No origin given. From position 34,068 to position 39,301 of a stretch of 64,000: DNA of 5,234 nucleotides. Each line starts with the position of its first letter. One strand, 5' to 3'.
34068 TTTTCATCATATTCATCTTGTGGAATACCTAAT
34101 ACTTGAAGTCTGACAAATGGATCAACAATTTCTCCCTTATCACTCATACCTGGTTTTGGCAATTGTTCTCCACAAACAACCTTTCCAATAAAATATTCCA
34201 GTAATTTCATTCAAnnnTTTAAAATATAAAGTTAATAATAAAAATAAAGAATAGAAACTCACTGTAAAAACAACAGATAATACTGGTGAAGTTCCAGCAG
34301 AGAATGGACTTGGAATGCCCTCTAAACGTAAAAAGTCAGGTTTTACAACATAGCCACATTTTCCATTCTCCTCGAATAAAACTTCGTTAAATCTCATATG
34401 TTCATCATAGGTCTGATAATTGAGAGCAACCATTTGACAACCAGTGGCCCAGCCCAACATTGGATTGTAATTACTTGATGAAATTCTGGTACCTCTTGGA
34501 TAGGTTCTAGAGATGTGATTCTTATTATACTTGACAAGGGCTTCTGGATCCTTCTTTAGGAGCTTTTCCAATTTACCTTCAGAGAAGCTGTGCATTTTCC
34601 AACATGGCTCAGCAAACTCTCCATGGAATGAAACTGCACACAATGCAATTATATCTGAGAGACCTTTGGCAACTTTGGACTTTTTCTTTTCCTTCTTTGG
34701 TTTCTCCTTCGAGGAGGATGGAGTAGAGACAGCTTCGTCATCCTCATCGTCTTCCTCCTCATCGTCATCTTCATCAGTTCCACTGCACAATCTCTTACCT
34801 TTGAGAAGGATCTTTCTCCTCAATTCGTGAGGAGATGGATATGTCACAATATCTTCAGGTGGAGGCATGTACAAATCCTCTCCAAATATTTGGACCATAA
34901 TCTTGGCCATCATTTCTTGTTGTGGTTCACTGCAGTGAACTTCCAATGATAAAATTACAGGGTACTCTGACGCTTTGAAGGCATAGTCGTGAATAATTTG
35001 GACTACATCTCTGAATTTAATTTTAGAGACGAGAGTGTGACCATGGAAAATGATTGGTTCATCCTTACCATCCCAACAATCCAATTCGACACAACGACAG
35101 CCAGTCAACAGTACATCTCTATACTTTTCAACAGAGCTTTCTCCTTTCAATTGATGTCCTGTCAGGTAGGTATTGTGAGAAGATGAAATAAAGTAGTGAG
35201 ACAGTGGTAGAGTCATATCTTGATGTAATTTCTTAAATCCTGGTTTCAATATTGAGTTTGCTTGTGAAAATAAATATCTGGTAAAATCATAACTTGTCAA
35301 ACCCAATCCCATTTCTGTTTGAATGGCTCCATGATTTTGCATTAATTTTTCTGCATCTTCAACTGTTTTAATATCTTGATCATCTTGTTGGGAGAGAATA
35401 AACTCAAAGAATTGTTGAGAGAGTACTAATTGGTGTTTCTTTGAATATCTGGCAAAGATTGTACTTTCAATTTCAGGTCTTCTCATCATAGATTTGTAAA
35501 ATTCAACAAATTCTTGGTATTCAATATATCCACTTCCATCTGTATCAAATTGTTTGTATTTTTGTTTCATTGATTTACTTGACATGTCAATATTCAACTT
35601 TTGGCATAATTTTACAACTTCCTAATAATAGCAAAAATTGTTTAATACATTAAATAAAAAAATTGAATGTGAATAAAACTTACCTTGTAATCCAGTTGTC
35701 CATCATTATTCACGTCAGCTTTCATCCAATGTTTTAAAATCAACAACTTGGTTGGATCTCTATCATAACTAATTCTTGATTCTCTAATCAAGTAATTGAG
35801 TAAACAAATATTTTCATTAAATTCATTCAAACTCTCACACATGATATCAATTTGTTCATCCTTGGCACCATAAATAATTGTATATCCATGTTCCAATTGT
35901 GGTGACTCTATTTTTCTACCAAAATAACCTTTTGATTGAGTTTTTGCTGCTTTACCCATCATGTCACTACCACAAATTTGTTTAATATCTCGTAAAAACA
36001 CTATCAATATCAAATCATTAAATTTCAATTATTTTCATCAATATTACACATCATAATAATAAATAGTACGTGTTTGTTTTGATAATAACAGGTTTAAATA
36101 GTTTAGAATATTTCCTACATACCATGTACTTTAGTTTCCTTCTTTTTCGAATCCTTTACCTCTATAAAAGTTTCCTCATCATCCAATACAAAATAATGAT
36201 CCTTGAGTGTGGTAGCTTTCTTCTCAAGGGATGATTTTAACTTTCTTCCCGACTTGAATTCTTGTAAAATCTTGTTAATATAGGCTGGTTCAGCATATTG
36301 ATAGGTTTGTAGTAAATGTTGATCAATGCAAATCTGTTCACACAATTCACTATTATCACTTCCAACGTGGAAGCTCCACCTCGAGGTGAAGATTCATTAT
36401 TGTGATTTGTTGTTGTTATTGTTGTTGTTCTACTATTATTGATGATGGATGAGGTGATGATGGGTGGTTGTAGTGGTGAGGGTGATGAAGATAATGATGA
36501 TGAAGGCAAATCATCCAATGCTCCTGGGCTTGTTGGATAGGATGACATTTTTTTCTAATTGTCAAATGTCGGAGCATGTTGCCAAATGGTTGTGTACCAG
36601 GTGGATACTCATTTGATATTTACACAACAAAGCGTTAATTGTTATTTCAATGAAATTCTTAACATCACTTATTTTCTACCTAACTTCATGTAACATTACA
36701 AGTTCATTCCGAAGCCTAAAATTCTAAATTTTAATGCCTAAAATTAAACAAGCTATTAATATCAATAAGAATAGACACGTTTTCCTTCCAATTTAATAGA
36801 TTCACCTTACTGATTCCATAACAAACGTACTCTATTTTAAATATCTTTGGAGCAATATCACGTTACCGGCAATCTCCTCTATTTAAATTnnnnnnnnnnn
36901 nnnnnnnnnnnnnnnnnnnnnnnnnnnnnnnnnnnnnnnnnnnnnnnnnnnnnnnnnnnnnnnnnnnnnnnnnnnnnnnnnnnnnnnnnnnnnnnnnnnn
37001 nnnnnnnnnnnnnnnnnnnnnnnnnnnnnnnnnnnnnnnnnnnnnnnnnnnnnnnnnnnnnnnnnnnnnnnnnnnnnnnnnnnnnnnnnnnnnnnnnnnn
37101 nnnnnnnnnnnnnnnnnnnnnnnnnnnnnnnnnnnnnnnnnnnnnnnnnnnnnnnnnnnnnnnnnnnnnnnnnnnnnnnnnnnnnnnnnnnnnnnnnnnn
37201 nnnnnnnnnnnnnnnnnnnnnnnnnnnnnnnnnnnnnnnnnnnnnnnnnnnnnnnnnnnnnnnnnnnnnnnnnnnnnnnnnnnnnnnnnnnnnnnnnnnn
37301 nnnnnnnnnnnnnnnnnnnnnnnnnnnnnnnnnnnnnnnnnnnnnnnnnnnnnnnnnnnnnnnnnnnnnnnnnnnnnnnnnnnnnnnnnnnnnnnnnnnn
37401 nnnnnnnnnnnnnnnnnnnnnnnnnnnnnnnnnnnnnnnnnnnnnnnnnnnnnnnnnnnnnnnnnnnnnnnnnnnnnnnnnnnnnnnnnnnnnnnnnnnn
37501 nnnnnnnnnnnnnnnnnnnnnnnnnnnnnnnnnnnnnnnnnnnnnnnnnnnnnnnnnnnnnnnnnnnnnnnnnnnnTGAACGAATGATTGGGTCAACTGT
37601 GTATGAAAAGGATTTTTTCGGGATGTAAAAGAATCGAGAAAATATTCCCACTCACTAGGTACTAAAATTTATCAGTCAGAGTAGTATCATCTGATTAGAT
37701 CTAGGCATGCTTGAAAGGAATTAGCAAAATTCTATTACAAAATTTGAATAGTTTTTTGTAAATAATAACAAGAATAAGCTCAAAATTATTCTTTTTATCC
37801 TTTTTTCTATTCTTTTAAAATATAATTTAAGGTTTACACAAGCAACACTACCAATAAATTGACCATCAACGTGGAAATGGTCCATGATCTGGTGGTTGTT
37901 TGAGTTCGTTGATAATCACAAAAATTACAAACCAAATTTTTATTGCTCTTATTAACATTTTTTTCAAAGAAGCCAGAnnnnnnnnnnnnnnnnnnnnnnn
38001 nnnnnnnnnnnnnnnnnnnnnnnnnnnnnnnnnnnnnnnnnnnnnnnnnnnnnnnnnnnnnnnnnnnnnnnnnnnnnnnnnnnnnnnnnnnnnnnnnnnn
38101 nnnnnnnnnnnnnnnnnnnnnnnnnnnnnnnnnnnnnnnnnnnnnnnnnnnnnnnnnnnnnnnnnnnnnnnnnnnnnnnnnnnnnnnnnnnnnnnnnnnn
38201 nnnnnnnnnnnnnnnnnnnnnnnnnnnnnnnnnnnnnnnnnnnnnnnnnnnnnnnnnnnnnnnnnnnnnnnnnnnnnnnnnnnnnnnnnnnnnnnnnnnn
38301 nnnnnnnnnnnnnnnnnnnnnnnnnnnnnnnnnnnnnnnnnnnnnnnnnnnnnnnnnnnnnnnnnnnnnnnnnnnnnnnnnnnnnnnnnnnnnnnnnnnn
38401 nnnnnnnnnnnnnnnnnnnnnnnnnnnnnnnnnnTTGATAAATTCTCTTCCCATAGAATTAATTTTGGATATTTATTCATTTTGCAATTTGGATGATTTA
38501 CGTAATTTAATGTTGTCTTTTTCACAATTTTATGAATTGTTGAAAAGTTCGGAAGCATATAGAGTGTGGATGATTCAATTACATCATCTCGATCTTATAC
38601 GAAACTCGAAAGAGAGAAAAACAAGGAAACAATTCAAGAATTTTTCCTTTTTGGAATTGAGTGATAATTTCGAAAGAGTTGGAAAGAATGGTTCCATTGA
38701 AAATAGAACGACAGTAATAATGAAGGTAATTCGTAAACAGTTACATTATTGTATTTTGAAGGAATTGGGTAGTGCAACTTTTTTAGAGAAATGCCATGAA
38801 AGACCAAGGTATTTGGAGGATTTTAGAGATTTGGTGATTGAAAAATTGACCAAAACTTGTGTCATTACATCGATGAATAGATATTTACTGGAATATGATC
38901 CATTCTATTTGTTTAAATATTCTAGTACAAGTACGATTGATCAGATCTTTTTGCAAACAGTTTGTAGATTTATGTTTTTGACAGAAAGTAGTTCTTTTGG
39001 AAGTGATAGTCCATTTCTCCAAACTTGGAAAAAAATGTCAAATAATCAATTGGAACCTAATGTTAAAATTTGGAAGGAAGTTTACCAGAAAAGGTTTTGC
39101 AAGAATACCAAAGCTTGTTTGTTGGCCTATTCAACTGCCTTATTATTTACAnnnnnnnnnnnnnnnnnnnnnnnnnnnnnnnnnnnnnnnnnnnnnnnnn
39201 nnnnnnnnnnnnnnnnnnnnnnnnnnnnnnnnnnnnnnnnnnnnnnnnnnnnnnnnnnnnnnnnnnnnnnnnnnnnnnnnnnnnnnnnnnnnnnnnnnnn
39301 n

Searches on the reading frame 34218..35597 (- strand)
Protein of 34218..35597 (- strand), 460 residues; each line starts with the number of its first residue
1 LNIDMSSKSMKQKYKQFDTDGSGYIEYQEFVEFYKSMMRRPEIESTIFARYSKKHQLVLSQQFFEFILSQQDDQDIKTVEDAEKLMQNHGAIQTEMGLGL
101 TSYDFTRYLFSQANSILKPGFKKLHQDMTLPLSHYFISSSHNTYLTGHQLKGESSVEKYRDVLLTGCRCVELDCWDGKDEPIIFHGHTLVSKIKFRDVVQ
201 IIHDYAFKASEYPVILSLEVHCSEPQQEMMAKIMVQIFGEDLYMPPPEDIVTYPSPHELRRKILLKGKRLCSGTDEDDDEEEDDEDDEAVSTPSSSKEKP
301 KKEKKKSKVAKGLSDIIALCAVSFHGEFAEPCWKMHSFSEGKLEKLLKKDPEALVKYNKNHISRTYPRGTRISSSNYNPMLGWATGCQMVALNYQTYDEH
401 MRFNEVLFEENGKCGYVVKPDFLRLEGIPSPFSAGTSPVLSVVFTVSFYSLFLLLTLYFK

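Call 84: search_protein_families(library=pfam, proteins=[window:34218-35597:-], max_evalue=0.001)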
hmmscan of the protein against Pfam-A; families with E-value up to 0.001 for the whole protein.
window:34218-35597:- (460 aa): 7 families
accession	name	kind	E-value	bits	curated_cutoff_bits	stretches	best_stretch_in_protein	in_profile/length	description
PF00388.25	PI-PLC-X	-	4e-65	218.3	23.1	1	128-269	1-144/144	Phosphatidylinositol-specific phospholipase C, X domain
PF00387.25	PI-PLC-Y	-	6.5e-38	129.9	28.8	1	323-422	12-114/114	Phosphatidylinositol-specific phospholipase C, Y domain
PF09279.17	EF-hand_like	-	1e-07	32.8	21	1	33-119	1-86/86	Phosphoinositide-specific phospholipase C, efhand-like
PF00036.39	EF-hand_1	-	4.2e-06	26.4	25.4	1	15-37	7-29/29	EF hand domain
PF13405.12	EF-hand_6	-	3.1e-05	23.8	25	1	10-36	2-28/30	EF-hand domain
PF13499.12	EF-hand_7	-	8e-05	23.4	30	1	9-36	3-30/67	EF-hand domain pair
PF23583.2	EF_HAND_2_PLCG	-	0.00014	22.5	27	1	53-118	2-69/71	PLCG EF-hand motif 2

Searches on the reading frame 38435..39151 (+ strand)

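Call 4: search_protein_families(library=pfam, proteins=[window:38435-39151:+], max_evalue=0.1)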
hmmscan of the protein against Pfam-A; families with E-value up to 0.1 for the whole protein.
window:38435-39151:+ (239 aa): 2 families
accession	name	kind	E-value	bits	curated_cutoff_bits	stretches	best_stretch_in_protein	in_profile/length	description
PF00646.38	F-box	-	0.00043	20.5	20.5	1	2-40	1-39/43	F-box domain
PF12937.12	F-box-like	-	0.018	15.3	24.3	1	2-38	1-37/47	F-box-like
